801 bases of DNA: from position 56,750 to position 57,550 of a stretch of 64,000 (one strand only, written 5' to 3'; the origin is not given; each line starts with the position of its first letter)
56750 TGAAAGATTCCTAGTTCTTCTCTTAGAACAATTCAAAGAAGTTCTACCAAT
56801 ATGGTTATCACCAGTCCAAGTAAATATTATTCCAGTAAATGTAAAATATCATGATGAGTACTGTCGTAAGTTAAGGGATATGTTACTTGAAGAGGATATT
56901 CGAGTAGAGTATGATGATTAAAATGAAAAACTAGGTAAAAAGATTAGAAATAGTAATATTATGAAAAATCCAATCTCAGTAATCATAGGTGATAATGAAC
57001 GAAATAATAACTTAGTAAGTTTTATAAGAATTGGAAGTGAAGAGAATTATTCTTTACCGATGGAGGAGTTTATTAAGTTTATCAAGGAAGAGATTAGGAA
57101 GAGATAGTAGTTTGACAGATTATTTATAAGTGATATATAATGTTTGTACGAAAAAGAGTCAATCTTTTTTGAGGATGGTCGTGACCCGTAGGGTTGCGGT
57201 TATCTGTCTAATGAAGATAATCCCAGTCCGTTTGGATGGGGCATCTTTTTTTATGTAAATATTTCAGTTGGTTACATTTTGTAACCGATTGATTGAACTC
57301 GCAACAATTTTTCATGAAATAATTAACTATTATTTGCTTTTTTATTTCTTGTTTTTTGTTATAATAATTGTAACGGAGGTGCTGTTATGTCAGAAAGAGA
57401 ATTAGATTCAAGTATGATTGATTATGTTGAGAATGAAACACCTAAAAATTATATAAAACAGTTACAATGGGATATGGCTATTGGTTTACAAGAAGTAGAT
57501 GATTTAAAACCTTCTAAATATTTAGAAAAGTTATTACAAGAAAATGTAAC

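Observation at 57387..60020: Tenth kinase paralog sits alone beside a second Fic protein and an AbiJ/HEPN-like gene: recurrent Fido-kinase linkage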

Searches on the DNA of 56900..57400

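Call 61: search_rna_families(source=window, start=56900, end=57400, threshold=evalue, max_evalue=1, show_alignments=2)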
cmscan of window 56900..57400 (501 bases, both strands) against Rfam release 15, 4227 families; matches with E-value up to 1: 0.
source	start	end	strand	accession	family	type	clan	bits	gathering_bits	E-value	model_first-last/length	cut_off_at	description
